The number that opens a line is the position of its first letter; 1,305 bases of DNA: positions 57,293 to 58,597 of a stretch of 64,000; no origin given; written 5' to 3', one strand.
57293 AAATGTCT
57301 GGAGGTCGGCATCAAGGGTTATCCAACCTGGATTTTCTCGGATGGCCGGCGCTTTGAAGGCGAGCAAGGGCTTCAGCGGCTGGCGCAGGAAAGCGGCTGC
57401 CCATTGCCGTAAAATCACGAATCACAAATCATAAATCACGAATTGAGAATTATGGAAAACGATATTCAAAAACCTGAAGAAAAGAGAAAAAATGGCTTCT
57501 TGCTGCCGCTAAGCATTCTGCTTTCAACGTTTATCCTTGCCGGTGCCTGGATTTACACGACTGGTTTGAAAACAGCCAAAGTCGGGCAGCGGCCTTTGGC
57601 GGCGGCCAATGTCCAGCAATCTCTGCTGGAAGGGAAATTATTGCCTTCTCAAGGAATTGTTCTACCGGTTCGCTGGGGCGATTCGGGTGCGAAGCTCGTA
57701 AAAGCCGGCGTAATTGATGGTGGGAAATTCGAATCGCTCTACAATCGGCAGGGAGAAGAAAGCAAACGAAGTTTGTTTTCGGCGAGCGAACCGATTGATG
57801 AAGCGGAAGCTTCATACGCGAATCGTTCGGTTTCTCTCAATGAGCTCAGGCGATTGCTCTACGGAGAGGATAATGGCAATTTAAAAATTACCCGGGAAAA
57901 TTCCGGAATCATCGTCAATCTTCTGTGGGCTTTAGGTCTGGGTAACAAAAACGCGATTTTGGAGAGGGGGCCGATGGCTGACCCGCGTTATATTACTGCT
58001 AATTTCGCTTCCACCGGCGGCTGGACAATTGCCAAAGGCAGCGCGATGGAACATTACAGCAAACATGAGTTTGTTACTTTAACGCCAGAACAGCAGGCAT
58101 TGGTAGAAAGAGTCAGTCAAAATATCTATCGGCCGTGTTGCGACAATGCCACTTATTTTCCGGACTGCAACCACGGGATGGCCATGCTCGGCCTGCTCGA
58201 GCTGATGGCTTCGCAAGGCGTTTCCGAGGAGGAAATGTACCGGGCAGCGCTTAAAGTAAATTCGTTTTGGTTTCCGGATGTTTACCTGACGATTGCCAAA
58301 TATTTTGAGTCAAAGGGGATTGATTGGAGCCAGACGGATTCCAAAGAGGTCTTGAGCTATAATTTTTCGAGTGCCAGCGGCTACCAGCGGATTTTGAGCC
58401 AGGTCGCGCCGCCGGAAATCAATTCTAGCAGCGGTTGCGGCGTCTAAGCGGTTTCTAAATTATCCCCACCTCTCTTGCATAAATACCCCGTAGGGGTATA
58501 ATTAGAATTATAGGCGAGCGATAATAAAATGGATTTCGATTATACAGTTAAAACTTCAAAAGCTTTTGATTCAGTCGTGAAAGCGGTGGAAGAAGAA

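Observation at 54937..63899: Copper / thiol-redox extracytoplasmic island under a CsoR-type repressor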

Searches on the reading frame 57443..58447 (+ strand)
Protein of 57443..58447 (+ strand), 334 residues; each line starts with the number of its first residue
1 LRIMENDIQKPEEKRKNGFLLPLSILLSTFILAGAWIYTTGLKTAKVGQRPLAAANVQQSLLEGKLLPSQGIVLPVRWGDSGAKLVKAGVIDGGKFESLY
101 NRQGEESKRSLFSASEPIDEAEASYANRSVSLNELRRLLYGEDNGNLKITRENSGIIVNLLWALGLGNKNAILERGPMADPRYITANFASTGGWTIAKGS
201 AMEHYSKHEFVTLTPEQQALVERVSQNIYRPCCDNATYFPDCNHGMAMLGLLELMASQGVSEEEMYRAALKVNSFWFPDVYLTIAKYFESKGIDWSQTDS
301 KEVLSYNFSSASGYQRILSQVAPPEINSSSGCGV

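Call 3: search_protein_families(library=pfam, proteins=[window:57443-58447:+], max_evalue=0.01)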
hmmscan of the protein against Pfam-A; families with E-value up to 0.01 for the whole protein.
window:57443-58447:+ (334 aa): 0 families

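Call 5: search_protein_families(library=ncbifam, proteins=[window:57443-58447:+], max_evalue=0.01)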
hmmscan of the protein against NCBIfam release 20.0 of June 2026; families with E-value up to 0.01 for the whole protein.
window:57443-58447:+ (334 aa): 0 families

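Call 8: find_homologous_proteins(query=window:57443-58447:+)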
Query window:57443-58447:+ (334 aa): 6294 proteins with E <= 0.001 among 8000 candidates; the best 120 are listed.
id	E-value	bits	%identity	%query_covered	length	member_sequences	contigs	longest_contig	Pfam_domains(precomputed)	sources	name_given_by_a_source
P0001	8.8e-219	743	100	99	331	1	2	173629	-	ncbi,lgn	-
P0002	1.7e-124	433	59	99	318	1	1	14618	-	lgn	-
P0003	9.2e-123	428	62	96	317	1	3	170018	-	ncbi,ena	ncbi:MAG: hypothetical protein AAB596_02020 [Patescibacteria group bacterium]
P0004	6.9e-121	421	60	96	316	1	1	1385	-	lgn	-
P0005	9.9e-121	421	59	99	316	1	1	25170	-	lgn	-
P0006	6.4e-120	418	59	97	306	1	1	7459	-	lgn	-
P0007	1.4e-119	417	58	99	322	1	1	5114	-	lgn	-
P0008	5.4e-119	415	58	97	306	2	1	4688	-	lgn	-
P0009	1.4e-118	414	58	97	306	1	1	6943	-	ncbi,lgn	-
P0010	2.1e-118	413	60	96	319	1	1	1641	-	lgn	-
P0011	2.7e-118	413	58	97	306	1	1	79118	-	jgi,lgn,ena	-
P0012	8.0e-118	411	59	97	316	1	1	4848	-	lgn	-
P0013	1.1e-117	411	59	99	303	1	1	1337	-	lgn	-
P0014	1.3e-117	411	60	97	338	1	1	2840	-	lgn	-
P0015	2.1e-117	410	60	96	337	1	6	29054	-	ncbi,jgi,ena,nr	ncbi:MAG: hypothetical protein A2939_03525 [Parcubacteria group bacterium RIFCSPLOWO2_01_FULL_48_18]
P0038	6.6e-113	395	55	99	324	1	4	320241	-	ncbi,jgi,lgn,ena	-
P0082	1.7e-109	384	58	96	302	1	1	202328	-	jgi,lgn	jgi:hypothetical protein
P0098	7.8e-109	382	56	97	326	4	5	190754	-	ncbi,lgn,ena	ncbi:MAG: hypothetical protein AAB452_01475 [Patescibacteria group bacterium]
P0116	2.7e-108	380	57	93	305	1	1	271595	-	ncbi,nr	ncbi:MAG: hypothetical protein HZB99_02370 [Candidatus Harrisonbacteria bacterium]|nr:hypothetical p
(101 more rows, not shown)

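Call 11: find_encoding_contigs(protein=P0038, flank=8000, max_places=2)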
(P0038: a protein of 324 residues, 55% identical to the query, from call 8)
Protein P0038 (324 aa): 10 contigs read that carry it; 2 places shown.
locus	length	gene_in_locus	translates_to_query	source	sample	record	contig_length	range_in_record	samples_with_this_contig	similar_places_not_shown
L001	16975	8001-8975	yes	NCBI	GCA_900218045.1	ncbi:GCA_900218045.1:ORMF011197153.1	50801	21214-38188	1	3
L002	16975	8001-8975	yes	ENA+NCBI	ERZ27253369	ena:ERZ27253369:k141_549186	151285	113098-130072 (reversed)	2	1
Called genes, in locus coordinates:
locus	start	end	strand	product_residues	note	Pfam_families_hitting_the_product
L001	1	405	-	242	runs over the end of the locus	PF18915:DUF5667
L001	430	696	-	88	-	-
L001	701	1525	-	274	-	PF00454:PI3_PI4_kinase (weak)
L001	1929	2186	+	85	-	PF22570:LiaF-TM (weak)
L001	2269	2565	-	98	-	PF25212:HVO_A0114 (weak), PF12840:HTH_20 (weak)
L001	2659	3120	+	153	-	PF13420:Acetyltransf_4 (weak), PF00583:Acetyltransf_1, PF13673:Acetyltransf_10 (weak), PF13508:Acetyltransf_7 (weak)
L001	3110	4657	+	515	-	-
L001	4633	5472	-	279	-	-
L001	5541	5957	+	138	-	-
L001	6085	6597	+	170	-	PF07610:DUF1573, PF22544:HYDIN_VesB_CFA65-like_Ig (faint)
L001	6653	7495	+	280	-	PF02683:DsbD_TM (weak), PF11139:SfLAP (weak)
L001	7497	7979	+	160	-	-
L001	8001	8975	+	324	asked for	-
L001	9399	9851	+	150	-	-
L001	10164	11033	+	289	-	PF02683:DsbD_TM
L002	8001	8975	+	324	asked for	-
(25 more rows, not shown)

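Call 12: find_encoding_contigs(protein=P0116, flank=8000, max_places=2)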
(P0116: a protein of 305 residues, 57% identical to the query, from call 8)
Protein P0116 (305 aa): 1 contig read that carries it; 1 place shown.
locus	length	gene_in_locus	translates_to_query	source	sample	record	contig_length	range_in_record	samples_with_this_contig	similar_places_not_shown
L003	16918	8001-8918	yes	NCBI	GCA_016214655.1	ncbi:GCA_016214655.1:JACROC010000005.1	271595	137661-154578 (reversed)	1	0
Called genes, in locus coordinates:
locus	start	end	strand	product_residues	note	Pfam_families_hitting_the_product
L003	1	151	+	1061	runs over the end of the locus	-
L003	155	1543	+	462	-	-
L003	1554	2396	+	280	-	-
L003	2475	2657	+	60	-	-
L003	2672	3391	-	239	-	PF13521:AAA_28 (weak)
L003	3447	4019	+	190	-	-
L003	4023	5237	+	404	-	PF23500:DUF7133 (weak), PF22807:TrAA12, PF07995:GSDH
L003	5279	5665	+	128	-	-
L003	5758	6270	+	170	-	PF07610:DUF1573, PF22544:HYDIN_VesB_CFA65-like_Ig (faint)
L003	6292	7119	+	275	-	PF11139:SfLAP (weak)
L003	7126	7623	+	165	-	-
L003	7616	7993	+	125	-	-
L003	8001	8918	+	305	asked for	-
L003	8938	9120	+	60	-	-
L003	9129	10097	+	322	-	PF02683:DsbD_TM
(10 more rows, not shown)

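Call 13: find_encoding_contigs(protein=P0082, flank=8000, max_places=2)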
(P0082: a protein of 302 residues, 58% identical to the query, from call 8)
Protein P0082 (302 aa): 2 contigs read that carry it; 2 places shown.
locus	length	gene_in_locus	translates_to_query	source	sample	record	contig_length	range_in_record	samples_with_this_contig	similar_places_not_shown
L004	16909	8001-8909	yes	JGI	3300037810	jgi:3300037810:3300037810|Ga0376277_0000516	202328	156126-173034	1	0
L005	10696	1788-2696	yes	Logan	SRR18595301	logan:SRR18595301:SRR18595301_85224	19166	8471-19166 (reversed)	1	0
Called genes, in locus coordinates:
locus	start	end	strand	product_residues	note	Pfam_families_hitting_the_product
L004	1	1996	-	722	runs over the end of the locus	PF03736:EPTP (faint)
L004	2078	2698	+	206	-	-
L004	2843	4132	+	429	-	PF13660:DUF4147, PF05161:MOFRL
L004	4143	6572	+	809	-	PF01326:PPDK_N, PF00391:PEP-utilizers, PF02896:PEP-utilizers_C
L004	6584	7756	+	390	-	PF03952:Enolase_N, PF00113:Enolase_C, PF13378:MR_MLE_C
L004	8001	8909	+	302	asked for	-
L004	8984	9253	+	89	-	PF02583:Trns_repr_metal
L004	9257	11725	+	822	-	PF00403:HMA, PF00122:E1-E2_ATPase, PF00702:Hydrolase, PF08282:Hydrolase_3 (faint)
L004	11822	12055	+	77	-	PF09851:SHOCT (faint)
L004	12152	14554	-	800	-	PF00317:Ribonuc_red_lgN, PF02867:Ribonuc_red_lgC, PF12637:TSCPD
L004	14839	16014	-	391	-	PF00091:Tubulin, PF12327:FtsZ_C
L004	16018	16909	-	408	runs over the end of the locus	PF02491:SHS2_FTSA, PF06723:MreB_Mbl, PF11104:PilM_2 (weak), PF14450:FtsA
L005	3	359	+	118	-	?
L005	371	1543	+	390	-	PF03952:Enolase_N, PF00113:Enolase_C, PF13378:MR_MLE_C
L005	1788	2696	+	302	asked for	-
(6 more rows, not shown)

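Call 14: find_encoding_contigs(protein=P0001, flank=10000, max_places=2)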
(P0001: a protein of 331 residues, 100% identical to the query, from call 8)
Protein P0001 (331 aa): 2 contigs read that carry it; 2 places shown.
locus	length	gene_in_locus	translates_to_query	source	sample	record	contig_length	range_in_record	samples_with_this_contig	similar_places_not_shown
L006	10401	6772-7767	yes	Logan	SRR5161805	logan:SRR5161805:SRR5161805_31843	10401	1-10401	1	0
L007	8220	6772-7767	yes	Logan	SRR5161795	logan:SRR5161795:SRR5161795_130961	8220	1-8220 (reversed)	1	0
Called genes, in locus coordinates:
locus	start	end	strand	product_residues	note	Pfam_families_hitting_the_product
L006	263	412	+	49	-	-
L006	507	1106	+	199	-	PF09335:VTT_dom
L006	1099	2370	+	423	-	PF01566:Nramp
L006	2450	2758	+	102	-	-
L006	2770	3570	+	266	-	-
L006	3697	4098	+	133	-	-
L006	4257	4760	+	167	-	PF07610:DUF1573, PF22544:HYDIN_VesB_CFA65-like_Ig (faint)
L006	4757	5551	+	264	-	PF11139:SfLAP (weak)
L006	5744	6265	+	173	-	-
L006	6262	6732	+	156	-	-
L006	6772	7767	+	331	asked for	-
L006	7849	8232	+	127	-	PF03625:DUF302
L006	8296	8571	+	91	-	PF18926:DUF5676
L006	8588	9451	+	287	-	PF02683:DsbD_TM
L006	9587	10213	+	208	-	PF00578:AhpC-TSA, PF08534:Redoxin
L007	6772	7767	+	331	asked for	-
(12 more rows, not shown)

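Call 15: search_protein_representatives(protein=window:57443-58447:+)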
Query: 334 residues. Proteins with E-value up to 0.001 (for the whole library): 552; up to 1e-10: 392; up to 1e-30: 207. The best 150 are listed.
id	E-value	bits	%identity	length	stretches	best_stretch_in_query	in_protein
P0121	4.8e-100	351.3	58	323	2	141-334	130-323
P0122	1.9e-98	346.0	59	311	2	135-323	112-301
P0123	1.1e-89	317.3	56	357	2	134-334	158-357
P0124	8.6e-87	307.8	60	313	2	135-333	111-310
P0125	3.3e-83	296.0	58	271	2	133-331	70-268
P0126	7.1e-83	294.9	53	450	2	132-332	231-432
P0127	9.1e-83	294.5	57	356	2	135-334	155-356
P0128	3.7e-82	292.5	51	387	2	136-334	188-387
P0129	7.0e-82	291.6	54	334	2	136-334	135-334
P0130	2.0e-76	273.7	59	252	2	133-281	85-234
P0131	5.8e-75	268.9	52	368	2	133-322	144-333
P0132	2.3e-74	266.9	52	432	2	125-334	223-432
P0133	4.6e-74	265.9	51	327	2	134-334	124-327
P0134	1.2e-73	264.6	58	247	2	158-333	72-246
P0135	2.8e-72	260.1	51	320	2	132-323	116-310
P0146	1.2e-65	238.2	47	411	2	134-333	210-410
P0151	2.7e-62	227.3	46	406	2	142-323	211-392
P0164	1.2e-58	215.2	48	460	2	134-321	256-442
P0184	4.1e-54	200.4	45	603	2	146-317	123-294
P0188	2.2e-53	198.0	46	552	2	142-316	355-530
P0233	1.3e-45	172.4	36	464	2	135-318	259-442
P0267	1.3e-41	159.3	36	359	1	54-319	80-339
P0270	6.5e-41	157.0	48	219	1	24-238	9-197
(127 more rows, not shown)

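Call 18: find_encoding_contigs(protein=P0003, flank=8000, max_places=1)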
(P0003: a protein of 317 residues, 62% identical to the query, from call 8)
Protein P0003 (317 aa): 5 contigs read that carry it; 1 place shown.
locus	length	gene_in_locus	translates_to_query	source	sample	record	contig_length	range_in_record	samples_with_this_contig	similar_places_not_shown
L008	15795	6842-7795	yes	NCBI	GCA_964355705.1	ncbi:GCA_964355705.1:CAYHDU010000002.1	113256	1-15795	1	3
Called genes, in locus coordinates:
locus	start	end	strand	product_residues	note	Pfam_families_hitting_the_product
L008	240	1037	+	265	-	PF01555:N6_N4_Mtase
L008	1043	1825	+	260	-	PF01555:N6_N4_Mtase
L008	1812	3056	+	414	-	-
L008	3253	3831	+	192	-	-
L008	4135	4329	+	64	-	PF00313:CSD, PF08206:OB_RNB (faint)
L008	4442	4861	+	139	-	-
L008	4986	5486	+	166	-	PF07610:DUF1573, PF22544:HYDIN_VesB_CFA65-like_Ig (faint)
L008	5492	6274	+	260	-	PF11139:SfLAP (weak)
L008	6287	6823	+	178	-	-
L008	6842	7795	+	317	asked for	-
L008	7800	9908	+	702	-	PF19335:HMBD, PF00122:E1-E2_ATPase, PF00702:Hydrolase, PF08282:Hydrolase_3 (faint)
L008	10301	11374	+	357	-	PF00817:IMS, PF11798:IMS_HHH, PF21999:IMS_HHH_1, PF11799:IMS_C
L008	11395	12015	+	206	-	-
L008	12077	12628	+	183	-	-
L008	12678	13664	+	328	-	PF13354:Beta-lactamase2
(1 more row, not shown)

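Call 19: find_encoding_contigs(protein=P0098, flank=8000, max_places=1)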
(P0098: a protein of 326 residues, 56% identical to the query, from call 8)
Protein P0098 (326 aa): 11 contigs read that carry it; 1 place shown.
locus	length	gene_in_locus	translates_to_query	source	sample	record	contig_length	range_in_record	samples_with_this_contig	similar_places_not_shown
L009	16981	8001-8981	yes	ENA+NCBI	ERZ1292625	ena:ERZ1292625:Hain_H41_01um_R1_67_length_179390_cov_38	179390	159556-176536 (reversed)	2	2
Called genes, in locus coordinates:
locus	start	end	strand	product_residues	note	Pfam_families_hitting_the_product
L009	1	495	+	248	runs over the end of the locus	-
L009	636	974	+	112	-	-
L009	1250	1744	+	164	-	PF13671:AAA_33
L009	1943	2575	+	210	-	PF02729:OTCace_N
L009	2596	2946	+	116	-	PF22296:bAvd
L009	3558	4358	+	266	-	-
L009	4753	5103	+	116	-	PF04266:ASCH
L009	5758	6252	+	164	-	PF07610:DUF1573, PF22544:HYDIN_VesB_CFA65-like_Ig (faint)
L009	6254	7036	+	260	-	PF11139:SfLAP (weak)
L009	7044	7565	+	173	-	-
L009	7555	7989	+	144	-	-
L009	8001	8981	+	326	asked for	-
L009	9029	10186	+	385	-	PF02353:CMAS, PF13489:Methyltransf_23, PF08241:Methyltransf_11, PF08242:Methyltransf_12 (weak), PF13649:Methyltransf_25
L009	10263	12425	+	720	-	PF19335:HMBD, PF00122:E1-E2_ATPase, PF00702:Hydrolase, PF08282:Hydrolase_3 (faint)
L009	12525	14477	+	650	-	PF05649:Peptidase_M13_N, PF01431:Peptidase_M13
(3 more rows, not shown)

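Call 31: predict_structure(alignment_id=A1)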
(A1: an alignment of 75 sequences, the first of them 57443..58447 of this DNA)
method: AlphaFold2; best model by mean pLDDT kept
length: 334 residues; sequences in the alignment: 75
mean_pLDDT: 88.0   pTM: 0.81
mean pLDDT of the five models: 88.0, 87.9, 87.4, 87.0, 86.9
residues with pLDDT >= 90: 232; 70-90: 43; 50-70: 48; < 50: 11
segments of 3 or more residues with pLDDT < 50: 1-7, 9-11
pLDDT, mean of each block of 10 residues (from residue 1): 44 54 86 84 62 86 95 97 98 95 76 64 59 92 93 95 98 98 96 97 98 98 98 96 98 99 99 96 98 97 98 97 77 52
secondary structure, 60 per line:
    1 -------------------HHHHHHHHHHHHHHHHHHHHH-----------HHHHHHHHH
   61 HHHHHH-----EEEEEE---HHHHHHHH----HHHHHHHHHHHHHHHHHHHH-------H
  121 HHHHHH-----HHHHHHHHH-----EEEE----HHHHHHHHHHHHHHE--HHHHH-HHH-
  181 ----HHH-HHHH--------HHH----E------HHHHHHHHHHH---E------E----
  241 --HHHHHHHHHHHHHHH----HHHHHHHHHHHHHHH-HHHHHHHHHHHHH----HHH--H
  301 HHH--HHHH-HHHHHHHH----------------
elements in order: H20-40 H52-66 E72-77 H81-88 H93-112 H120-126 H132-140 E146-149 H154-167 H171-175 H189-192 H215-225 H243-257 H262-276 H278-290 H300-303 H306-309 H311-318

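Call 41: search_solved_structures(query=A1, max_evalue=10, show_alignments=2)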
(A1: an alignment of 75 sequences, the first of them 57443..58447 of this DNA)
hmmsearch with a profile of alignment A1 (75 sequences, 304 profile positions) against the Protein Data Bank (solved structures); distinct sequences matched with E-value up to 10: 4.
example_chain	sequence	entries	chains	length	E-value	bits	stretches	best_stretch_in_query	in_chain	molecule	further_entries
9r84_B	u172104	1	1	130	0.27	13.9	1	76-138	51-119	All4940 protein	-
9r84_A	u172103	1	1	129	0.27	13.9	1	76-138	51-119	All4940 protein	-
6fej_A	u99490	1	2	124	1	12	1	76-139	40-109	All4940 protein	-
8p49_A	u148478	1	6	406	1.4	11.5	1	50-114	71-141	Q8U0N8 protein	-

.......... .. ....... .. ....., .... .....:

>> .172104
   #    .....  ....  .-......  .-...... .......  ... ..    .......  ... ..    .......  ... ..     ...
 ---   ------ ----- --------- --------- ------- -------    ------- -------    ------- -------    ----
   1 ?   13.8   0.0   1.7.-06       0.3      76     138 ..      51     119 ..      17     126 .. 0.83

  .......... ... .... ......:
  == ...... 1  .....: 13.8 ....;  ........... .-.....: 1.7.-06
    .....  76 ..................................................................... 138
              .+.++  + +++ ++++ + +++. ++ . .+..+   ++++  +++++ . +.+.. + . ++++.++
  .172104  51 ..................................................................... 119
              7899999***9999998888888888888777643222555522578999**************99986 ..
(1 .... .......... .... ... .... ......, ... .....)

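Call 45: fold_search(model_id=the predicted structure, library=pdb)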
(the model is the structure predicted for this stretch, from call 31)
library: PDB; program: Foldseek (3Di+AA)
matches with E <= 10: 34; with E <= 0.001: 0
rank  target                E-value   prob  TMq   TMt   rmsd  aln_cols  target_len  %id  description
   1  2j1p_B                9.1e-01  0.08  0.17  0.20  17.4       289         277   12  Geranylgeranyl diphosphate synthase from Sinapis alba in complex with GGPP (released 2007-01-02)
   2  6idv_B                1.7e+00  0.11  0.14  0.11  12.0       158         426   11  Peptide Asparaginyl Ligases from Viola yedoensis (released 2019-05-15)
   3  9d92_A                1.7e+00  0.06  0.13  0.16  13.9       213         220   14  Structure of Z4 c3i (released 2026-01-21)
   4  2j1p_A                2.6e+00  0.05  0.17  0.19  16.7       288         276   12  Geranylgeranyl diphosphate synthase from Sinapis alba in complex with GGPP (released 2007-01-02)
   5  6idv_A                3.1e+00  0.08  0.14  0.11  12.3       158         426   13  Peptide Asparaginyl Ligases from Viola yedoensis (released 2019-05-15)
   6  5e8l_B                3.9e+00  0.02  0.14  0.16  16.5       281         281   12  Crystal structure of geranylgeranyl pyrophosphate synthase 11 from Arabidopsis thaliana (released 2015-11-11)
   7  1hm4_B                4.6e+00  0.02  0.15  0.16  15.2       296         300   11  N219L PENTALENENE SYNTHASE (released 2002-08-30)
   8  9vsx_A                4.8e+00  0.06  0.14  0.12  12.4       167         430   12  Peptide Asparaginyl Ligases from Viola dissecta (released 2026-03-11)
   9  3chi_A                4.8e+00  0.01  0.10  0.11  18.1       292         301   11  Crystal Structure of Di-iron AurF (Monoclinic form) (released 2008-05-27)
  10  5zbi_B                5.1e+00  0.04  0.13  0.11  17.9       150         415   15  Crystal structure of asparaginyl endopeptidases from Viola Canadensis (released 2018-05-09)
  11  1yve_I                5.3e+00  0.01  0.11  0.08  18.0       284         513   13  ACETOHYDROXY ACID ISOMEROREDUCTASE COMPLEXED WITH NADPH, MAGNESIUM AND INHIBITOR IPOHA (N-HYDROXY-N-ISOPROPYLOXAMATE) (released 1997-09-04)
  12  7f73_A                5.6e+00  0.01  0.11  0.11  25.1       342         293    9  Cryo-EM structure of human TMEM120B (released 2021-09-01)
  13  5lnx_H                5.9e+00  0.01  0.10  0.09  20.4       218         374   10  Crystal structure of MmgC, an acyl-CoA dehydrogenase from bacillus subtilis. (released 2017-08-16)
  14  5e8l_A                6.2e+00  0.03  0.18  0.21  16.6       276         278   10  Crystal structure of geranylgeranyl pyrophosphate synthase 11 from Arabidopsis thaliana (released 2015-11-11)
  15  5c1a_A                6.2e+00  0.03  0.12  0.07  13.9       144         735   14  p97-N750D/R753D/M757D/Q760D in complex with ATP-gamma-S (released 2016-01-13)
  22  2kw0_MODEL_1_A        6.9e+00  0.20  0.15  0.54   2.7        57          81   16  Solution structure of N-terminal domain of CcmH from Escherichia.coli (released 2011-07-13)
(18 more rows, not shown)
